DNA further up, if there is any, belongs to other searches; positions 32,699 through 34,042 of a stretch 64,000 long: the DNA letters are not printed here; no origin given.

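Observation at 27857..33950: Isolated two-gene cassette: a 1512-aa giant protein translationally coupled to a HEPN-motif protein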

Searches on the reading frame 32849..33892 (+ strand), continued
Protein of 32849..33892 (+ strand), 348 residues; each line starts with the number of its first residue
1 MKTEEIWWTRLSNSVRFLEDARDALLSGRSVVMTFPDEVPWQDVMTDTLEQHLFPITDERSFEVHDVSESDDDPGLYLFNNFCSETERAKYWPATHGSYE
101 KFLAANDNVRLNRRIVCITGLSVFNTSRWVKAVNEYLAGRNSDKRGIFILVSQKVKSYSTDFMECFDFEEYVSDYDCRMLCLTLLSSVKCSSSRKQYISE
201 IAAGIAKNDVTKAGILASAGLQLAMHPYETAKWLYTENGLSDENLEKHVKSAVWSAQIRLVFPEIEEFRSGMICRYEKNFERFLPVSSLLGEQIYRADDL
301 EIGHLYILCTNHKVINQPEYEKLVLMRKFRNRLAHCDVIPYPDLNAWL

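Call 52: search_protein_families(library=pfam, alignment_id=A6, max_evalue=0.00001)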
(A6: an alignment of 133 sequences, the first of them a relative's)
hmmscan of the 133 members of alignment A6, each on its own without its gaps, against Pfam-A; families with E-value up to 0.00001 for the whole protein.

A. member 1, L001:395-3073:- (893 aa): 1 family
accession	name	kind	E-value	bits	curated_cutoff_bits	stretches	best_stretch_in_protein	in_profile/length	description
PF09586.16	YfhO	-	8.2e-151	504.6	28.5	1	20-869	3-835/835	Bacterial membrane protein YfhO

B. families by the number of members that match (of 133 scanned): 174 families (the first 25 are shown)
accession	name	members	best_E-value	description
PF00990.26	GGDEF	4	1.1e-31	Diguanylate cyclase, GGDEF domain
PF07155.17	ECF-ribofla_trS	3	1.9e-32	ECF-type riboflavin transporter, S component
PF12833.13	HTH_18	3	1.8e-22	Helix-turn-helix domain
PF00165.29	HTH_AraC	3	2.5e-19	Bacterial regulatory helix-turn-helix proteins, AraC family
PF00149.33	Metallophos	3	4.9e-15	Calcineurin-like phosphoesterase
PF07883.17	Cupin_2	3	4.5e-12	Cupin domain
PF02463.25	SMC_N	3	5.9e-11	RecF/RecN/SMC N terminal domain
PF00005.33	ABC_tran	2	3.4e-55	ABC transporter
PF02906.19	Fe_hyd_lg_C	2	6.2e-32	Iron only hydrogenase large subunit, C-terminal domain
PF00753.33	Lactamase_B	2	1.4e-27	Metallo-beta-lactamase superfamily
PF02687.27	FtsX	2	9.1e-24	FtsX-like permease C-terminal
PF02311.25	AraC_binding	2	1.8e-18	AraC-like ligand binding domain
PF13175.12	AAA_15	2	3.9e-16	AAA ATPase domain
PF08281.18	Sigma70_r4_2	2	1.4e-15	Sigma-70, region 4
PF13304.12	AAA_21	2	3.5e-15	AAA domain, putative AbiEii toxin, Type IV TA system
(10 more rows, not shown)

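Call 54: search_dna_similar(query=window:32849-33892:+, collection=plasmids, mode=protein, max_evalue=0.001, max_rows=10)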
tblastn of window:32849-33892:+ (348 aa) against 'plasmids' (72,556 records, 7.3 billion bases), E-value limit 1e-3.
No match.

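Call 55: search_dna_similar(query=window:32849-33892:+, collection=phages, mode=protein, max_evalue=0.001, max_rows=10)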
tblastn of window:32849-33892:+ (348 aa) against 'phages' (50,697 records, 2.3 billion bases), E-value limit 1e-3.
No match.

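Call 56: find_related_loci(query=A1, collection=viral_contigs, flank=10000)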
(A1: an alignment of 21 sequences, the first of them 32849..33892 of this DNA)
Query A1 (348 aa) in viral_contigs; peptide patterns used: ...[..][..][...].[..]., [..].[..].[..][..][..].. (x = any residue, [..] = any of these).
74 stretches matched a pattern; 3 encode a relative of the query (tblastn E <= 1e-3); 3 distinct loci.
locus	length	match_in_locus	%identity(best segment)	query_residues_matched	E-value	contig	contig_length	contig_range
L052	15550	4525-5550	45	3-344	4e-101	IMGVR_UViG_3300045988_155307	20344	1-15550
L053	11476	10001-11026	45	3-344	3e-100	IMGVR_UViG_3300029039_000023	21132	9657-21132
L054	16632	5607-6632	45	3-344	4e-101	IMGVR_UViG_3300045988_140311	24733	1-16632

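Call 59: search_dna_similar(query=L054:10261-11532:+, collection=phages, mode=protein, max_evalue=0.001, max_rows=5)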
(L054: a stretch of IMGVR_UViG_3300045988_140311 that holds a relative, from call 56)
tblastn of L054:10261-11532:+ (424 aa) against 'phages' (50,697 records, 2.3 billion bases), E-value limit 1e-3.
Records with a match: 607; places in all: 608; records where one place covers at least 80% of the query: 3.
Best place of each record, by identity: 60-80% 1; <60% 606.
By first word of the organism name: Staphylococcus 287; Bacillus 117; Enterococcus 71; Listeria 57; Streptococcus 21; Polaribacter 17; Bacteriophage 8; Clostridioides 4; Lactobacillus 4; Brochothrix 4; and 11 more.
By host as written in the record: Staphylococcus aureus 106; - 60; Listeria monocytogenes 45; Staphylococcus sp. 23; Enterococcus faecalis 22; Bacillus cereus 22; Staphylococcus carnosus TM300 19; Bacillus anthracis Sterne 14; and 153 more.
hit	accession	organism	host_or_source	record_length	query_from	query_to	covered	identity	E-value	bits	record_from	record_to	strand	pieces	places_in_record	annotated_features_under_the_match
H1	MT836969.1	Bacteriophage sp.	human fecal samples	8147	1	394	93%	72.8%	0e+0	615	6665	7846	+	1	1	record has no annotation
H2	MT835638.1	Bacteriophage sp.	human fecal samples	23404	11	394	91%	33.9%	4e-49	185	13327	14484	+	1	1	record has no annotation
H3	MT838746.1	Bacteriophage sp.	human fecal samples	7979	55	406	83%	25.6%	4e-13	77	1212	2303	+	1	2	record has no annotation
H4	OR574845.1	Clostridium phage phiCs5676-1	[Clostridium] scindens DSM 5676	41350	132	409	66%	29.4%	1e-20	100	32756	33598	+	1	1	hypothetical protein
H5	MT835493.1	Bacteriophage sp.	human fecal samples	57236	99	401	71%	25.7%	9e-13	76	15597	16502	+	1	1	record has no annotation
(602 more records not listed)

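Call 60: search_dna_similar(query=L054:13957-15318:+, collection=phages, mode=protein, max_evalue=0.001, max_rows=5)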
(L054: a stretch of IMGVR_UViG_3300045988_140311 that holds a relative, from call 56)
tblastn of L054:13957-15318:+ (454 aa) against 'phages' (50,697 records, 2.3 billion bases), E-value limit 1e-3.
Records with a match: 2499; places in all: 2529; records where one place covers at least 80% of the query: 981.
Best place of each record, by identity: <60% 2499.
By first word of the organism name: Mycobacterium 507; Vibrio 445; Streptococcus 262; Escherichia 162; Salmonella 133; Klebsiella 110; Pseudomonas 62; Stx2a-converting 62; Xanthomonas 45; Brucella 40; and 101 more.
By host as written in the record: - 571; Mycobacterium smegmatis mc2 155 366; Streptococcus thermophilus 102; Mycobacterium smegmatis mc#155 80; Klebsiella pneumoniae 61; Vibrio lentus 51; Escherichia coli 40; Vibrio crassostreae 22; and 558 more.
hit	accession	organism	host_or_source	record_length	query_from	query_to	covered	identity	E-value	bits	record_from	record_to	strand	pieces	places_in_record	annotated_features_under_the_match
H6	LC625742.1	Bacteriophage sp.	Enterococcus gallinarum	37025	12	453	97%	48.3%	1e-133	431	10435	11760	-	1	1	putative helicase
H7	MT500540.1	Listeria phage LP-HM00113468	Listeria monocytogenes HM00113468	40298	35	453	92%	49.8%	9e-132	425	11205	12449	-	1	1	hypothetical protein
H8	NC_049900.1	Listeria phage LP-HM00113468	Listeria monocytogenes HM00113468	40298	35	453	92%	49.8%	9e-132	425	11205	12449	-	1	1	DNA helicase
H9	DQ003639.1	Listeria phage B025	Listeria monocytogenes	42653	35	453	92%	49.8%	1e-131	425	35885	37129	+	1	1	gp58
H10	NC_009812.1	Listeria phage B025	Listeria monocytogenes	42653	35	453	92%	49.8%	1e-131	425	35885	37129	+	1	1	DNA helicase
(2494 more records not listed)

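Call 78: search_protein_families(library=pfam, alignment_id=A8, max_evalue=1)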
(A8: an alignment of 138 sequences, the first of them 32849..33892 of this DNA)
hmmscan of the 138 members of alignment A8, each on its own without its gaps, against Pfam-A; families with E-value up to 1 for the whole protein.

A. member 1, window:32849-33892:+ (348 aa): 0 families

B. families by the number of members that match (of 138 scanned): 86 families (the first 25 are shown)
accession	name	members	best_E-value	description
PF18731.6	HEPN_Swt1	27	0.0023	Swt1-like HEPN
PF13643.11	DUF4145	6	0.023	Domain of unknown function (DUF4145)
PF20185.3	DUF6548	5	0.02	Family of unknown function (DUF6548)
PF19615.4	DUF6120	3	0.025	Family of unknown function (DUF6120)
PF03287.19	Pox_C7_F8A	2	0.02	Poxvirus C7/F8A protein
PF18736.6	pEK499_p136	2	0.046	HEPN pEK499 p136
PF15571.11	Imm44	2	0.05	Immunity protein 44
PF22751.1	DUF488-N3a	2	0.085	Active DUF488-N3 subclade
PF23699.1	PACMP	1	0.00014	PAR-amplifying and CtIP-maintaining micropeptide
PF03421.22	Acetyltransf_14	1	0.00018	YopJ Serine/Threonine acetyltransferase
PF18735.6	HEPN_RiboL-PSP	1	0.0011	RiboL-PSP-HEPN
PF11172.13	DUF2959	1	0.0023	Protein of unknown function (DUF2959)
PF14156.11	AbbA_antirepres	1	0.007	Antirepressor AbbA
PF10496.14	Syntaxin-18_N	1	0.0093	SNARE-complex protein Syntaxin-18 N-terminus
PF16997.11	Wap1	1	0.014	Wap1 domain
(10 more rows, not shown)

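Call 95: search_solved_structures(query=A8, max_evalue=10, show_alignments=3)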
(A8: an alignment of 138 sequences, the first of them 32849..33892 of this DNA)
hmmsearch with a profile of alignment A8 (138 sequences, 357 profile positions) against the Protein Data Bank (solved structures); distinct sequences matched with E-value up to 10: 2.
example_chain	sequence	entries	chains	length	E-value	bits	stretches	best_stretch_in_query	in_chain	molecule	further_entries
8cwy_A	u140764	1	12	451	5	9.1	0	184-261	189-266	T32-15-1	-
8cws_A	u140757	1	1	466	5.8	8.9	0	184-261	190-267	F4132-2 Chain A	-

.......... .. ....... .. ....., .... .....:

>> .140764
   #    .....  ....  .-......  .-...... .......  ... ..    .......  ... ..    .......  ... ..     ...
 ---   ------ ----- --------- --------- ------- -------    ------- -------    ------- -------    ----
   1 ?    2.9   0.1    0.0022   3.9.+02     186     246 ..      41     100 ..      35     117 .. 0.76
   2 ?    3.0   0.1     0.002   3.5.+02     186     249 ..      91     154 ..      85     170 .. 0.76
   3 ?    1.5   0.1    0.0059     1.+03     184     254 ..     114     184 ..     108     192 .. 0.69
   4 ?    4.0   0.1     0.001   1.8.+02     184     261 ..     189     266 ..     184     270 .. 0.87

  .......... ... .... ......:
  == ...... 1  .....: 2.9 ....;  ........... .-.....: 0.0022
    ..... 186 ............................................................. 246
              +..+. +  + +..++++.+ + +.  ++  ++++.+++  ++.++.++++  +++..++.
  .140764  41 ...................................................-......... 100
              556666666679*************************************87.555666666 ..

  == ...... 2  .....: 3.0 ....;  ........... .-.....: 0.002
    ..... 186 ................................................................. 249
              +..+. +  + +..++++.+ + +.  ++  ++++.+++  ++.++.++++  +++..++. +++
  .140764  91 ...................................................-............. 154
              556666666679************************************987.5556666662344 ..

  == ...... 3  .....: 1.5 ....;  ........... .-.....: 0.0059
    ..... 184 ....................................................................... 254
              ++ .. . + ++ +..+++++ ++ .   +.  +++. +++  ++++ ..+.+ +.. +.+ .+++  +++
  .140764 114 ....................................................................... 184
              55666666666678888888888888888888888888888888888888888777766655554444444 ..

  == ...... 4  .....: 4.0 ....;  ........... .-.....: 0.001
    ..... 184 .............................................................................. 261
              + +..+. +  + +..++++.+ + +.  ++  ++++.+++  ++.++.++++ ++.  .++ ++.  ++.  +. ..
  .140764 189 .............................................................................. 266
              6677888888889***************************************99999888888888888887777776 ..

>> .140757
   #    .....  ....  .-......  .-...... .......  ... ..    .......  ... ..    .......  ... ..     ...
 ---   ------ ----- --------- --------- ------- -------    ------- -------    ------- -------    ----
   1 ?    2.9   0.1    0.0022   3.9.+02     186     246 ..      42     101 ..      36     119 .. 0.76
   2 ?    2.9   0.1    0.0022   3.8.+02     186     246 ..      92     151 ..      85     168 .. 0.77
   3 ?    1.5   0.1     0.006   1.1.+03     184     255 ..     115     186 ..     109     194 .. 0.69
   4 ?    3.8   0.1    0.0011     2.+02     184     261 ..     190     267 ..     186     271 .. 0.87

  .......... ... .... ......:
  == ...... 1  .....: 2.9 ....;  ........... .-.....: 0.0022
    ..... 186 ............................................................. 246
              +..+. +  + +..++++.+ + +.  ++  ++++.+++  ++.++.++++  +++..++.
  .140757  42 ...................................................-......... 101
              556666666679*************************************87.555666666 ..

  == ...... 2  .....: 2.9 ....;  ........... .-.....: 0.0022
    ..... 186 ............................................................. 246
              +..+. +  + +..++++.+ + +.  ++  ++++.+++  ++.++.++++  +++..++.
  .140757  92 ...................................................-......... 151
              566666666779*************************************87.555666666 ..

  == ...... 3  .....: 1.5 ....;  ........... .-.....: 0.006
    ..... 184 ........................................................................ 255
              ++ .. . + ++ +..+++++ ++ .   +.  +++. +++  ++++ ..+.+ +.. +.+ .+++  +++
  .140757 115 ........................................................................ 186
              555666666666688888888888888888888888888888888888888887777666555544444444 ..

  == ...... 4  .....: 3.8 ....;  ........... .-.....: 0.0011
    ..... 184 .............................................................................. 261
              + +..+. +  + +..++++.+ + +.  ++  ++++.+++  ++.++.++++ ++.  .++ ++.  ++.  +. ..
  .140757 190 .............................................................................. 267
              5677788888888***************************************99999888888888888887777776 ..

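Call 96: find_encoding_contigs(protein=P0046, flank=10000, max_places=1)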
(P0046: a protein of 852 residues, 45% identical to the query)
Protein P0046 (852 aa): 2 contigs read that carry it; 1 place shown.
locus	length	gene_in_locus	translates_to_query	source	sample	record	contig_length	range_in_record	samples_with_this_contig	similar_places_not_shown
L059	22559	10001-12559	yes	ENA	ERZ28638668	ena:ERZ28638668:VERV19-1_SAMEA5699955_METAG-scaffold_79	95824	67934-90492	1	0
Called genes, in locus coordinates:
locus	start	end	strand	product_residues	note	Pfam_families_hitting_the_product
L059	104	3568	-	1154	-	PF00289:Biotin_carb_N, PF02222:ATP-grasp (weak), PF02786:CPSase_L_D2, PF07478:Dala_Dala_lig_C, PF02785:Biotin_carb_C, PF00682:HMGL-like, PF02436:PYC_OADA, PF00364:Biotin_lipoyl, +1 more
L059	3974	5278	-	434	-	PF05636:HIGH_NTase1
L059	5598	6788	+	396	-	PF00871:Acetate_kinase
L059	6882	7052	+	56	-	-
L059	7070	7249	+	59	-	PF01783:Ribosomal_L32p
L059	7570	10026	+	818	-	PF16593:Cas9-BH (weak), PF16592:Cas9_REC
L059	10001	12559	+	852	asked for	-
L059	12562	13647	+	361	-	-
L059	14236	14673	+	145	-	PF20020:DUF6431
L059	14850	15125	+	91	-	-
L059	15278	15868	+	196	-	PF06961:DUF1294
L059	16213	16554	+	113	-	PF01381:HTH_3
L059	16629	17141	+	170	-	-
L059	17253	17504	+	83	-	-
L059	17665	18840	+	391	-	PF13191:AAA_16, PF13173:AAA_14 (faint), PF13401:AAA_22 (weak)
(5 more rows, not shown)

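Call 97: find_encoding_contigs(protein=P0055, flank=10000, max_places=1)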
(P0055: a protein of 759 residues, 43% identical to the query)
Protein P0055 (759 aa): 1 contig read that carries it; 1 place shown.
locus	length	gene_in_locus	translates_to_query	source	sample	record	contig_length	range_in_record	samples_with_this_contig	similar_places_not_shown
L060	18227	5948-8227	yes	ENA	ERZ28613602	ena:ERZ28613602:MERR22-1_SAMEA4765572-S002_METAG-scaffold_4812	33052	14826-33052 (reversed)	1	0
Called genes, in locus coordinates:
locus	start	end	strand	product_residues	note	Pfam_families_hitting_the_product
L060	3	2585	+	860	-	?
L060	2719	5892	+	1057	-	-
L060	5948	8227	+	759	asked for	-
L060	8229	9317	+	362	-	-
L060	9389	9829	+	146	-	PF08837:DUF1810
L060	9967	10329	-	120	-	PF01381:HTH_3, PF12844:HTH_19, PF13560:HTH_31 (weak)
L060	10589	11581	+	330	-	-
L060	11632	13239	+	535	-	PF14903:WG_beta_rep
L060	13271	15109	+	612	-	PF02368:Big_2, PF07679:I-set (faint), PF21764:Invasin_D4 (faint), PF25354:Ig_NUP210_16th (faint), PF26918:Ig_Eae (faint), PF22359:Big-like (faint), PF02368:Big_2, PF26182:Ig_NUP210_5th (weak)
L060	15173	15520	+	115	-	-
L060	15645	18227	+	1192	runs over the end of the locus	PF12770:CHAT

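Call 98: find_encoding_contigs(protein=P0129, flank=10000, max_places=1)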
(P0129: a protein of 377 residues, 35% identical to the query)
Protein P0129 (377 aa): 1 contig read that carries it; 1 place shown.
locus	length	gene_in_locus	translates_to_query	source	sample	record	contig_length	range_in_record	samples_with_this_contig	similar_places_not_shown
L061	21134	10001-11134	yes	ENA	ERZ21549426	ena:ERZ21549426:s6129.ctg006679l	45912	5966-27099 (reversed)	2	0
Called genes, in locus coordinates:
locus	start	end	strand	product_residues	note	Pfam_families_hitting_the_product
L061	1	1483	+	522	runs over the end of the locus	PF00512:HisKA, PF02518:HATPase_c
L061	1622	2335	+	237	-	PF00005:ABC_tran, PF13304:AAA_21 (faint)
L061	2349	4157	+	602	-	PF07705:CARDB (faint)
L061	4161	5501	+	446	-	PF12704:MacB_PCD, PF02687:FtsX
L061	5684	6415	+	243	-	-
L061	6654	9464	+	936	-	-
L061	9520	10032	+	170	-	-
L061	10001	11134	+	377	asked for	-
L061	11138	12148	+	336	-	-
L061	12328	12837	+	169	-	-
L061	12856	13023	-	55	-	-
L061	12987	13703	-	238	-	PF01645:Glu_synthase, PF01070:FMN_dh (weak)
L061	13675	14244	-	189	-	PF21349:RUBY_RBDX (weak), PF01645:Glu_synthase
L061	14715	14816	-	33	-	-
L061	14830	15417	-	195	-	PF03773:ArsP_1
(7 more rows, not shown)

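Call 99: find_encoding_contigs(protein=P0134, flank=10000, max_places=1)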
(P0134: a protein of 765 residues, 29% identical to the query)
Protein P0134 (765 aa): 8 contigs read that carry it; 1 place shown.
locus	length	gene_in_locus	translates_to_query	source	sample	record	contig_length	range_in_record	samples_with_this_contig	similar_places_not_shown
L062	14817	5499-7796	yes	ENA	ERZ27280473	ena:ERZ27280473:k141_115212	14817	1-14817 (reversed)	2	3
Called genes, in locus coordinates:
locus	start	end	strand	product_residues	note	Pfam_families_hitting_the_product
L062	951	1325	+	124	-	-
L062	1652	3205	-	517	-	PF02493:MORN (faint)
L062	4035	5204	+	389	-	-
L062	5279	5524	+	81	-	PF25794:SACS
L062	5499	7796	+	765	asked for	PF13401:AAA_22 (weak)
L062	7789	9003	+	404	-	-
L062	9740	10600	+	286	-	PF19700:DUF6198 (weak), PF02588:YitT_membrane, PF10035:DUF2179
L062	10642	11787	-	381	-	-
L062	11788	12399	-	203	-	-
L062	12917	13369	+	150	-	PF13527:Acetyltransf_9, PF00583:Acetyltransf_1, PF13673:Acetyltransf_10 (weak), PF13508:Acetyltransf_7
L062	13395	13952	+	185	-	PF04199:Cyclase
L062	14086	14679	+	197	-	PF11187:Mbeg1-like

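Call 110: search_dna_similar(query=L033:8430-9992:+, collection=plasmids, mode=protein, max_evalue=0.00001, max_rows=8)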
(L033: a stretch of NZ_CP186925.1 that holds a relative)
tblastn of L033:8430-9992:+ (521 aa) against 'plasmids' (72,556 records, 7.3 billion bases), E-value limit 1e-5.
Records with a match: 25; places in all: 25; records where one place covers at least 80% of the query: 15.
Best place of each record, by identity: <60% 25.
By first word of the organism name: Streptomyces 6; Bradyrhizobium 4; Azospirillum 2; Streptantibioticus 2; Methylocystis 2; Candidatus 1; Brasilonema 1; Salinibacter 1; Euzebya 1; Burkholderia 1; and 4 more.
By predicted mobility (MOB-suite, as given by PLSDB): non-mobilizable 15; mobilizable 5; conjugative 5.
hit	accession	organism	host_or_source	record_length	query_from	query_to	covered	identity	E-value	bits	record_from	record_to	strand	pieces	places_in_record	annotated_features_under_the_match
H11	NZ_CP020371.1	Candidatus Thiodictyon syntrophicum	meromictic lake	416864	25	518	95%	28.8%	9e-45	176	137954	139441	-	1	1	hypothetical protein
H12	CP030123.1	Brasilonema octagenarum UFV-E1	Eucalyptus grandis,mixed culture,leaves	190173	25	511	93%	27.7%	6e-43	171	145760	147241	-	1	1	hypothetical protein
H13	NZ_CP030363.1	Salinibacter ruber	-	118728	25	511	93%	27.6%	4e-45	177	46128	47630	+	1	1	ATP-binding protein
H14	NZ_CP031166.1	Euzebya pacifica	-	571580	18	512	95%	26.4%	7e-37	153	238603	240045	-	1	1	hypothetical protein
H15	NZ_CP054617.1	Azospirillum oryzae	cell culture,soil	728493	26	516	94%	25.5%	5e-28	126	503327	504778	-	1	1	RNaseH domain-containing protein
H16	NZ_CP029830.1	Azospirillum ramasamyi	single cell,Cow dung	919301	26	516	94%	25.3%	2e-27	124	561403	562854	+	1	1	RNaseH domain-containing protein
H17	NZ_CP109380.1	Streptomyces sp. NBC_01546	-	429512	17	520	97%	24.5%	7e-23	110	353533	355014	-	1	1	AAA family ATPase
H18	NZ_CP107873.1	Streptomyces virginiae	-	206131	9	484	91%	25.7%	1e-22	110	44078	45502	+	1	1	hypothetical protein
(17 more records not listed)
